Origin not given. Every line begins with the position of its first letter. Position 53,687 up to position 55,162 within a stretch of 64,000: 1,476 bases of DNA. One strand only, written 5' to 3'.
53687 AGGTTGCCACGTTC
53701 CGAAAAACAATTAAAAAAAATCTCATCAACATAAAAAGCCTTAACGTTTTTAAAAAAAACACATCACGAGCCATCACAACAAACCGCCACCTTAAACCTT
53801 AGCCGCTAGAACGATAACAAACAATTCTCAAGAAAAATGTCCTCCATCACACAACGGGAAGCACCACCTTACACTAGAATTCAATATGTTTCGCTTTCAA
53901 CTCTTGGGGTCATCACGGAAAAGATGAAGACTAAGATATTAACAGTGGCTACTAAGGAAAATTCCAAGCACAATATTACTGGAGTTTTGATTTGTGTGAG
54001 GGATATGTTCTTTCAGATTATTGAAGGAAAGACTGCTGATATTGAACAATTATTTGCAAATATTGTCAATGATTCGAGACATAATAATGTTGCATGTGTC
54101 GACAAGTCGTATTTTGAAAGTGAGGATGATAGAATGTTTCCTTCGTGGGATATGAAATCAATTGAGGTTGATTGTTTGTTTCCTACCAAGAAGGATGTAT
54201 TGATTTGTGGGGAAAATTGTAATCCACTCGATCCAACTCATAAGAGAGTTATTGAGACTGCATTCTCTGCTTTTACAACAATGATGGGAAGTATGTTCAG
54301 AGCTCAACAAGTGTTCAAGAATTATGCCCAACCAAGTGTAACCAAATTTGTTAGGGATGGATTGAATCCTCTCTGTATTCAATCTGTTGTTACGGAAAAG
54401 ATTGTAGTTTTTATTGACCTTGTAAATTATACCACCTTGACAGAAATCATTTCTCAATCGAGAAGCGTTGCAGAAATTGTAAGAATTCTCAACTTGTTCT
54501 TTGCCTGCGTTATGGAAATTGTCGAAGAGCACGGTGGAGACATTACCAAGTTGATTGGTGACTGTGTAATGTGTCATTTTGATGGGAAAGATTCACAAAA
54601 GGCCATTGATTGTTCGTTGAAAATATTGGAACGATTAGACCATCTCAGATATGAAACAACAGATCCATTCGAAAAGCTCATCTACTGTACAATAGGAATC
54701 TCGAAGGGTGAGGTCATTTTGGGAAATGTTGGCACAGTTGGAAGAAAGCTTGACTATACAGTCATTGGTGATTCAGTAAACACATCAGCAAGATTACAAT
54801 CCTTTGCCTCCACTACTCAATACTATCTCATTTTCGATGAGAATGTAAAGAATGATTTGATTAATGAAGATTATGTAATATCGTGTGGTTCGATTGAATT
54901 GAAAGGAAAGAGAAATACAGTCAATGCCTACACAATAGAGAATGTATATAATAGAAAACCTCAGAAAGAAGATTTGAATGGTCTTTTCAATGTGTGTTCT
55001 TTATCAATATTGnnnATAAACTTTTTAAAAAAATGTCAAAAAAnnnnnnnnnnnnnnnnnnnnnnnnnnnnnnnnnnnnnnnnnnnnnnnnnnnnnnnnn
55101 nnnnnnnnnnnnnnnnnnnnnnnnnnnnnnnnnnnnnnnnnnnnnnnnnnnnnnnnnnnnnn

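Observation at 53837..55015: BLUF photoreceptor domain fused to a class III nucleotidyl cyclase (PAC-type light-activated cyclase)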

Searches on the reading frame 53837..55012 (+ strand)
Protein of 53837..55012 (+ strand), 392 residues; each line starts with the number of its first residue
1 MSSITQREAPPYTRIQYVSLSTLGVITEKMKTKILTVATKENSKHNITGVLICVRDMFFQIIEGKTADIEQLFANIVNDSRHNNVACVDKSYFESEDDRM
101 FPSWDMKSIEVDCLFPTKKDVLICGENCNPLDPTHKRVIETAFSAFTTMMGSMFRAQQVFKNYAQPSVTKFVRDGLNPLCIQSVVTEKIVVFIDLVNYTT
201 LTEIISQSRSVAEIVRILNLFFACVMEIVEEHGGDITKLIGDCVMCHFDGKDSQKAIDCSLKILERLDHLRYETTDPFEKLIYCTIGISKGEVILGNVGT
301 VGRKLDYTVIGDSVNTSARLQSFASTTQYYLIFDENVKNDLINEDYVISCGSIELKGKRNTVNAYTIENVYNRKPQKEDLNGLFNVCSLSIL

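Call 4: search_protein_families(library=pfam, proteins=[window:53837-55012:+], max_evalue=0.01)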
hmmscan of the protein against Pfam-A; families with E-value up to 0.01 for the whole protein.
window:53837-55012:+ (392 aa): 2 families
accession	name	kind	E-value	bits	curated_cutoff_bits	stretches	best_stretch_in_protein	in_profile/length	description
PF04940.18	BLUF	-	1.5e-22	79.9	25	1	14-107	3-92/92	Sensors of blue-light using FAD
PF00211.25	Guanylate_cyc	-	8.9e-16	58.5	21.9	1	190-368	11-182/183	Adenylate and Guanylate cyclase catalytic domain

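Call 5: search_solved_structures(query=window:53837-55012:+, max_evalue=0.001, show_alignments=3)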
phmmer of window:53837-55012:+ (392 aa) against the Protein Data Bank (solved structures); distinct sequences matched with E-value up to 0.001: 50.
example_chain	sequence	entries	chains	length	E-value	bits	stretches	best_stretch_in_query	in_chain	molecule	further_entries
5x4t_A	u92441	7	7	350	2.1e-61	211.3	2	149-375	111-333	Photoactivated adenylyl cyclase | Family 3 adenylate cyclase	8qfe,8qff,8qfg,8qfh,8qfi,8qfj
4yus_A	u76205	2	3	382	2.2e-61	211.2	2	149-375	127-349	Family 3 adenylate cyclase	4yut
5x4u_A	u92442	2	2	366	2.6e-61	211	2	149-375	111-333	Photoactivated adenylyl cyclase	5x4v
9f1w_A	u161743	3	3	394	3.1e-61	210.8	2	149-375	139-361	Family 3 adenylate cyclase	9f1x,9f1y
9f1z_A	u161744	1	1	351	3.3e-61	210.7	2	149-375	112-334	Family 3 adenylate cyclase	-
5mbj_A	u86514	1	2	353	2.1e-56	194.8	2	147-369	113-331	Beta subunit of photoactivated adenylyl cyclase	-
5m27_A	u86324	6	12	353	2.7e-56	194.5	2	147-369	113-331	Beta subunit of photoactivated adenylyl cyclase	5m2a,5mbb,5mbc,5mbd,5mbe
5mbk_A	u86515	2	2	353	4.6e-56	193.7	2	147-369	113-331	Beta subunit of photoactivated adenylyl cyclase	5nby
5mbh_A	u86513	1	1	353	1.1e-54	189.3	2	147-369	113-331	Beta subunit of photoactivated adenylyl cyclase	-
5mbg_A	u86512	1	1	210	1.7e-32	116.2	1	185-369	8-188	Beta subunit of photoactivated adenylyl cyclase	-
2w01_A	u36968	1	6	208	2.2e-14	56.6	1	198-331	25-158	ADENYLATE CYCLASE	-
6fht_A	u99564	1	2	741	3.1e-14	56.1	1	154-331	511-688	Bacteriophytochrome,Adenylate cyclase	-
3r5g_A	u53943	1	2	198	3.2e-12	49.5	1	188-367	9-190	CyaB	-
4p2f_A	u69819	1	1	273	1.6e-11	47.2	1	144-360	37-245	Adenylate cyclase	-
7yz9_A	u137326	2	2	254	6.9e-11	45.1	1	152-359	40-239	Adenylate cyclase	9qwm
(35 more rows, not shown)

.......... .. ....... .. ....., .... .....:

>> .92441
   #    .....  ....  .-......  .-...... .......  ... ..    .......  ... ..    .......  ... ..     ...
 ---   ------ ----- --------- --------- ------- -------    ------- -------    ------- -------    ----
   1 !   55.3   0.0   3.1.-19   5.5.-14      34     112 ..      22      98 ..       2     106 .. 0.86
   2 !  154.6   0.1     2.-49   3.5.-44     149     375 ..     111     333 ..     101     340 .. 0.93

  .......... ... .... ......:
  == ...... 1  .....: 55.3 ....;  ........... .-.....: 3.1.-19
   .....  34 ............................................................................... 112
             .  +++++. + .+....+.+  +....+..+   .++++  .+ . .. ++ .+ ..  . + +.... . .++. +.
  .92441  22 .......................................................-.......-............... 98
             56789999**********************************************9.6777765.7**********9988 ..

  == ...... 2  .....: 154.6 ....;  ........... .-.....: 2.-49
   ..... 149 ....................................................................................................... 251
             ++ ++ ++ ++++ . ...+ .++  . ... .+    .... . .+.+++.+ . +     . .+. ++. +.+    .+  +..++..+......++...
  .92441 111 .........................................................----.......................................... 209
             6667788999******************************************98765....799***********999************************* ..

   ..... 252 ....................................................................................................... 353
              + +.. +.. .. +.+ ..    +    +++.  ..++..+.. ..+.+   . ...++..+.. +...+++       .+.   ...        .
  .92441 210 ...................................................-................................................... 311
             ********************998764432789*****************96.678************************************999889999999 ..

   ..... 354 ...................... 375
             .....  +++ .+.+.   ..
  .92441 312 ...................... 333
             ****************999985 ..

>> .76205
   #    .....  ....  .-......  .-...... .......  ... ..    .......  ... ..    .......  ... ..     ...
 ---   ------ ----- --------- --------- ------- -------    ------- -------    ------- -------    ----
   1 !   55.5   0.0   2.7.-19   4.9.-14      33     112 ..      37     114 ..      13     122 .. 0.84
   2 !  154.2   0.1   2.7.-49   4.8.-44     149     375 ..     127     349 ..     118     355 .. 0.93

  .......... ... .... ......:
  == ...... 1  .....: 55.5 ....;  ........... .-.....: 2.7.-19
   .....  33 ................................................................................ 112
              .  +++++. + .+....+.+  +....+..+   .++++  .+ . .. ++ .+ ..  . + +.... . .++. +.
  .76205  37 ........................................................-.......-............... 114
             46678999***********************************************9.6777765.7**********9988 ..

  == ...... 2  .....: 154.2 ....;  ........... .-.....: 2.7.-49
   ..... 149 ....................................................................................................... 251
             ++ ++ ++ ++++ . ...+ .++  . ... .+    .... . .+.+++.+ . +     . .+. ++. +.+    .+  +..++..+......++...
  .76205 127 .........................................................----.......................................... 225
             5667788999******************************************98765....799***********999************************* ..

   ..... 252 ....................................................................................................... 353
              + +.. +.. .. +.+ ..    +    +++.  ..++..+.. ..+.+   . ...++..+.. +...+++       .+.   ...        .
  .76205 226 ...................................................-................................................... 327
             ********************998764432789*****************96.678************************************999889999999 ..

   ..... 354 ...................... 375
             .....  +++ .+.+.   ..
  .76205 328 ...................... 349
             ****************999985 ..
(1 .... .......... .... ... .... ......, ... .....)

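Call 6: find_homologous_proteins(query=window:53837-55012:+, max_evalue=1e-10)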
Query window:53837-55012:+ (392 aa): 178 proteins with E <= 1e-10 among 2862 candidates; the best 120 are listed.
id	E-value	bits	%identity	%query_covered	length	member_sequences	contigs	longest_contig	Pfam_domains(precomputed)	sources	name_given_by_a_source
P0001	3.2e-258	874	99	100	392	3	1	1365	PF00211.26,PF04940.19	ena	-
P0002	7.4e-195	665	77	98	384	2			PF00211.26,PF04940.19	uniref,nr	uniref:Photoactivated adenylyl cyclase n=1 Tax=Naegleria australiensis TaxID=51634 RepID=W0SLB1_9EUK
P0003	2.7e-126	440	54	97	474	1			PF00211.26,PF04940.19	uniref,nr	uniref:Photoactivated adenylyl cyclase n=1 Tax=Naegleria australiensis TaxID=51634 RepID=W0SQL6_9EUK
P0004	5.9e-55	205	33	92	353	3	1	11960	PF00211.26,PF04940.19,PF24787.2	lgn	-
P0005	1.1e-54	204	33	92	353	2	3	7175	PF00211.26,PF04940.19,PF24787.2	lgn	-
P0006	8.9e-54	201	32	91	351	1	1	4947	PF00211.26,PF04940.19,PF24787.2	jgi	jgi:adenylate cyclase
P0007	1.9e-53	200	33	92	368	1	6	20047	PF00211.26,PF04940.19,PF24787.2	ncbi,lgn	ncbi:MAG TPA: BLUF domain-containing protein [Leptolyngbyaceae cyanobacterium]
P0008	2.7e-53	199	34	87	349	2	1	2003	PF00211.26,PF04940.19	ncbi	-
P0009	2.8e-52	196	32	92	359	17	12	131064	PF00211.26,PF04940.19,PF24787.2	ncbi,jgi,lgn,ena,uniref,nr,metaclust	ncbi:family 3 adenylate cyclase [Planktothricoides sp. SR001]|uniref:BLUF domain-containing protein 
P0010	4.4e-51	192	33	92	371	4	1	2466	PF00211.26,PF04940.19,PF24787.2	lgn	-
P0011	1.6e-50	190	31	91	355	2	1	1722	PF00211.26,PF04940.19,PF24787.2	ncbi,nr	ncbi:MAG: BLUF domain-containing protein, partial [Pseudomonadota bacterium]|nr:BLUF domain-containi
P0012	3.5e-46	176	31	91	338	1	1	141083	PF00211.26,PF04940.19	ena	-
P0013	7.3e-42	162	30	90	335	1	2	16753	PF00211.26,PF04940.19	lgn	-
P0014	2.7e-41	160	32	91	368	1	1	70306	PF00211.26,PF04940.19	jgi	jgi:adenylate cyclase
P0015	4.0e-22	97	33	54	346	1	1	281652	PF00211.26,PF00072.31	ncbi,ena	-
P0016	4.8e-22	97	39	44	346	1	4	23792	PF00211.26,PF00072.31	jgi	-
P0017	6.9e-22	96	32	48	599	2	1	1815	PF00211.26,PF00072.31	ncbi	-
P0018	9.2e-22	96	37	46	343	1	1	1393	PF00211.26,PF00072.31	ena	-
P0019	3.7e-21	94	35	54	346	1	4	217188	PF00211.26,PF00072.31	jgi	-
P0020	4.1e-21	94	30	63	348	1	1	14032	PF00211.26,PF00072.31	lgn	-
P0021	5.9e-21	93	33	54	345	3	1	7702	PF00211.26,PF00072.31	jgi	jgi:adenylate cyclase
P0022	1.4e-20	92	38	44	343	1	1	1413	PF00211.26,PF00072.31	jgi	jgi:adenylate cyclase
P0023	1.5e-20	92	32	62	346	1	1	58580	PF00211.26,PF00072.31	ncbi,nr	ncbi:MAG: response regulator [Parafilimonas sp.]|nr:response regulator [Parafilimonas sp.]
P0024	1.6e-20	92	33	54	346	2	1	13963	PF00211.26,PF00072.31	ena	-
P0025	1.8e-20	92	34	54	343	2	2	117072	PF00211.26,PF00072.31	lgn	-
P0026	1.8e-20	92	34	46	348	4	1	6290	PF00211.26,PF00072.31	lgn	-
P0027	2.6e-20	91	35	52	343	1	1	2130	PF00211.26,PF00072.31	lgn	-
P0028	2.6e-20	91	35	55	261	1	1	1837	PF00211.26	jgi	jgi:class 3 adenylate cyclase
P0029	3.4e-20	91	34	54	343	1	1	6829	PF00211.26,PF00072.31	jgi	jgi:class 3 adenylate cyclase/FixJ family two-component response regulator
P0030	3.5e-20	91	38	44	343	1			PF00211.26,PF00072.31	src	-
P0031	3.5e-20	91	38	44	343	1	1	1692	PF00211.26,PF00072.31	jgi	jgi:class 3 adenylate cyclase/FixJ family two-component response regulator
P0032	5.1e-20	90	31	61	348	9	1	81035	PF00211.26,PF00072.31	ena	-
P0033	6.7e-20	90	37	49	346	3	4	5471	PF00211.26,PF00072.31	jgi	jgi:adenylate cyclase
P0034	8.5e-20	89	35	55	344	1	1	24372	PF00211.26,PF00072.31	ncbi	-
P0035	9.1e-20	89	38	47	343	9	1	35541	PF00211.26,PF00072.31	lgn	-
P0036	9.2e-20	89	34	55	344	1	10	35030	PF00211.26,PF00072.31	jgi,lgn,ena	-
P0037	9.9e-20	89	34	55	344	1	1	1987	PF00211.26,PF00072.31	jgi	jgi:class 3 adenylate cyclase/FixJ family two-component response regulator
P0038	1.0e-19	89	36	55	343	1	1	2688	PF00211.26,PF00072.31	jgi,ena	jgi:class 3 adenylate cyclase/FixJ family two-component response regulator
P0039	1.2e-19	89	34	55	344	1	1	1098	PF00211.26,PF00072.31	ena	-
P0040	1.4e-19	89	34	55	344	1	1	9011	PF00211.26,PF00072.31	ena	-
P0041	1.7e-19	88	34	55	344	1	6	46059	PF00211.26,PF00072.31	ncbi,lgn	-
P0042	1.8e-19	88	34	55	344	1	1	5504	PF00211.26,PF00072.31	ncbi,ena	-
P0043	1.8e-19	88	27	59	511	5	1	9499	PF00672.31,PF00211.26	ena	-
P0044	2.0e-19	88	29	63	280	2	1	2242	PF00672.31,PF00211.26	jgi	-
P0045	2.0e-19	88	34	55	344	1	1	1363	PF00211.26,PF00072.31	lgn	-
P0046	2.6e-19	88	34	55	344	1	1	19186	PF00211.26,PF00072.31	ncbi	-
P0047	3.5e-19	87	27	60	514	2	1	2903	PF00672.31,PF00211.26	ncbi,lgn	-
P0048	4.0e-19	87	32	62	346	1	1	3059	PF00211.26,PF00072.31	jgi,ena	-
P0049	4.2e-19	87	33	55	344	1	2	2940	PF00211.26,PF00072.31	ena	-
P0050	4.4e-19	87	34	55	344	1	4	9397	PF00211.26,PF00072.31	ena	-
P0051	4.5e-19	87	34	55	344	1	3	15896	PF00211.26,PF00072.31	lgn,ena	-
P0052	4.5e-19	87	35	46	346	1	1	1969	PF00211.26,PF00072.31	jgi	jgi:adenylate cyclase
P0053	4.6e-19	87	34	55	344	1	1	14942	PF00211.26,PF00072.31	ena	-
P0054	5.0e-19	87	33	55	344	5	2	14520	PF00211.26,PF00072.31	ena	-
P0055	5.9e-19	87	37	44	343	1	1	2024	PF00211.26,PF00072.31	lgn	-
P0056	6.0e-19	86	33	55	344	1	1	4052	PF00211.26,PF00072.31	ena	-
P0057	6.2e-19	86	32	48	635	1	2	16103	PF00211.26,PF00072.31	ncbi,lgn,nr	ncbi:MAG: adenylate/guanylate cyclase domain-containing response regulator [Treponema sp.]|nr:adenyl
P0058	6.8e-19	86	33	55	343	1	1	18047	PF00211.26,PF00072.31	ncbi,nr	ncbi:MAG: response regulator [Marinilabiliales bacterium]|nr:response regulator [Marinilabiliales ba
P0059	7.0e-19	86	31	55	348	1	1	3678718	PF00211.26,PF00072.31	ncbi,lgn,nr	ncbi:MAG: response regulator [Saprospiraceae bacterium]|nr:response regulator [Saprospiraceae bacter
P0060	7.3e-19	86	27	59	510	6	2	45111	PF00672.31,PF00211.26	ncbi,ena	-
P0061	7.6e-19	86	31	62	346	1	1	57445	PF00211.26,PF00072.31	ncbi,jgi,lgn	-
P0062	8.1e-19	86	33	55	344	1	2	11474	PF00211.26,PF00072.31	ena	-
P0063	8.6e-19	86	33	55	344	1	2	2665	PF00211.26,PF00072.31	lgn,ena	-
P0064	9.1e-19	86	33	55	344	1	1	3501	PF00211.26,PF00072.31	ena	-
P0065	1.1e-18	86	34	49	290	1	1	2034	PF00211.26,PF00072.31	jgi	jgi:adenylate cyclase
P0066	1.2e-18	85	33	56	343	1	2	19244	PF00211.26,PF00072.31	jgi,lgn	jgi:Adenylate cyclase, family 3 (some proteins contain HAMP domain)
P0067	1.5e-18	85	34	53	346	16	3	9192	PF00211.26,PF00072.31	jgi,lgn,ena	-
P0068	1.6e-18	85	34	49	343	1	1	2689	PF00211.26,PF00072.31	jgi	jgi:adenylate cyclase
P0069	1.6e-18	85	37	44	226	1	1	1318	PF00211.26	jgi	jgi:class 3 adenylate cyclase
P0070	1.7e-18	85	33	56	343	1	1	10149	PF00211.26,PF00072.31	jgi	jgi:adenylate cyclase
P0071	1.7e-18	85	31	62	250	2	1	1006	PF00211.26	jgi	jgi:class 3 adenylate cyclase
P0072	1.9e-18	85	29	58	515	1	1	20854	PF00672.31,PF00211.26,PF17203.11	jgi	jgi:adenylate cyclase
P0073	2.0e-18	85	38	46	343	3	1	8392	PF00211.26,PF00072.31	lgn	-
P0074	2.1e-18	85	36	44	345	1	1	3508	PF00211.26,PF00072.31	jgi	jgi:adenylate cyclase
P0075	2.3e-18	85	35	44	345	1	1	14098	PF00211.26,PF00072.31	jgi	jgi:adenylate cyclase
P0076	3.6e-18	84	27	61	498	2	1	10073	PF00672.31,PF00211.26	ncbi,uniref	ncbi:Adenylate cyclase [hydrothermal vent metagenome]|uniref:Adenylate cyclase n=1 Tax=hydrothermal 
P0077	3.8e-18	84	33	55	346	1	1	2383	PF00211.26,PF00072.31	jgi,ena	-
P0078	4.7e-18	84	29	61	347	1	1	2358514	PF00211.26,PF00072.31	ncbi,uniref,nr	ncbi:adenylate/guanylate cyclase domain-containing response regulator [Mucilaginibacter terrenus]|un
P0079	6.1e-18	83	28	54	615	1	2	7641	PF00211.26,PF00072.31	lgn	-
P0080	7.5e-18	83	32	54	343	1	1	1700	PF00211.26,PF00072.31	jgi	jgi:class 3 adenylate cyclase/FixJ family two-component response regulator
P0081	9.8e-18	83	28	58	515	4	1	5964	PF00672.31,PF00211.26,PF17203.11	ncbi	-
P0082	1.0e-17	82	27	58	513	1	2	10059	PF00672.31,PF00211.26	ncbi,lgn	-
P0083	1.1e-17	82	29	61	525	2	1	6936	PF00672.31,PF00211.26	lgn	-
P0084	2.1e-17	81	37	45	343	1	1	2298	PF00211.26,PF00072.31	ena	-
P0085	2.1e-17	81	28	56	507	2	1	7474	PF00672.31,PF00211.26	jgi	jgi:adenylate cyclase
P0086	2.3e-17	81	29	54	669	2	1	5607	PF05226.17,PF00211.26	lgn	-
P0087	2.3e-17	81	22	42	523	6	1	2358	PF00211.26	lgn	-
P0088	2.5e-17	81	30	44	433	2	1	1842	PF00211.26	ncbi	-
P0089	3.7e-17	81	29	54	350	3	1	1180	PF00211.26,PF00072.31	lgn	-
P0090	5.2e-17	80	28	58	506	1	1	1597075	PF00672.31,PF00211.26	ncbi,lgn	ncbi:MAG: adenylate/guanylate cyclase domain-containing protein [candidate division FCPU426 bacteriu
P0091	6.1e-17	80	34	45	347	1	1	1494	PF00211.26,PF00072.31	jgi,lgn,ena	-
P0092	7.6e-17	80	40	36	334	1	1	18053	PF00211.26,PF00072.31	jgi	jgi:adenylate cyclase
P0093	7.8e-17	80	38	36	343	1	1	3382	PF00211.26,PF00072.31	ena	-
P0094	8.6e-17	79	28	68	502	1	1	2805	PF00672.31,PF00211.26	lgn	-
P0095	9.0e-17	79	28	58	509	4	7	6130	PF00672.31,PF00211.26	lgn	-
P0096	2.1e-16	78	32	55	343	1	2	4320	PF00211.26,PF00072.31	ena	-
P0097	2.3e-16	78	38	36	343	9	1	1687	PF00211.26,PF00072.31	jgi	jgi:adenylate cyclase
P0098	2.9e-16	78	29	54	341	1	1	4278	PF00211.26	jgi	-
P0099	3.5e-16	77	31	42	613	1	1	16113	PF00211.26,PF00072.31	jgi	-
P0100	3.5e-16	77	33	46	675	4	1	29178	PF12706.14,PF23023.2,PF00211.26,PF00753.34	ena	-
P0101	4.8e-16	77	30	48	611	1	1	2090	PF00211.26,PF00072.31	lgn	-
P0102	5.6e-16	77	29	58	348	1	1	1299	PF00211.26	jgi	jgi:adenylate cyclase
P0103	5.9e-16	77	31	54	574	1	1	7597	PF13426.14,PF13188.14,PF13185.13,PF01590.33,PF08448.17,PF13492.13,PF00211.26,PF00989.32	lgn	-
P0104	8.7e-16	76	28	61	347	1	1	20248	PF00211.26,PF00072.31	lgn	-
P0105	8.9e-16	76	28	58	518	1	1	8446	PF00672.31,PF00211.26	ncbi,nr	ncbi:MAG: HAMP domain-containing protein [Candidatus Firestonebacteria bacterium]|nr:HAMP domain-con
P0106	9.5e-16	76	30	45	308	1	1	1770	PF00498.32,PF16697.11,PF00211.26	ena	-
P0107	1.3e-15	76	30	46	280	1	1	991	PF00672.31,PF00211.26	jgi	jgi:class 3 adenylate cyclase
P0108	2.3e-15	75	34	35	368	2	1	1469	PF00211.26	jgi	jgi:adenylate cyclase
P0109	2.9e-15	74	29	62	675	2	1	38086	PF12706.14,PF23023.2,PF00211.26,PF00753.34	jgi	-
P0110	3.8e-15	74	28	54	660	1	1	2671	PF05226.17,PF00211.26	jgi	jgi:adenylate cyclase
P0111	4.1e-15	74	33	53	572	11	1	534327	PF00211.26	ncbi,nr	ncbi:adenylate/guanylate cyclase domain-containing protein [Nitrosomonas eutropha]|nr:adenylate/guan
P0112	4.9e-15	74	30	46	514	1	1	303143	PF00672.31,PF00211.26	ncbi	-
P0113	7.0e-15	73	28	55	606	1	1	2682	PF00211.26,PF00072.31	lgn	-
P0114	7.9e-15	73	28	58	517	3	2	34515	PF00672.31,PF00211.26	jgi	jgi:class 3 adenylate cyclase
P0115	7.9e-15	73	31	45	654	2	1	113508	PF00211.26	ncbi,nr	ncbi:MAG: adenylate/guanylate cyclase domain-containing protein [SAR324 cluster bacterium]|nr:adenyl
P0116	9.3e-15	73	30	53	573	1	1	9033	PF13596.13,PF13426.14,PF13188.14,PF13185.13,PF01590.33,PF08448.17,PF13492.13,PF00211.26,PF00989.32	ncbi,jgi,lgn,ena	-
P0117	1.0e-14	73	31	46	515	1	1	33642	PF00672.31,PF00211.26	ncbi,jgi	jgi:class 3 adenylate cyclase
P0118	1.2e-14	72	28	54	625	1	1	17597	PF05226.17,PF00211.26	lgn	-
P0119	1.9e-14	72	33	43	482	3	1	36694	PF00211.26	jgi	-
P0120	4.7e-14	70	33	46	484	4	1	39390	PF00672.31,PF00211.26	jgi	jgi:adenylate cyclase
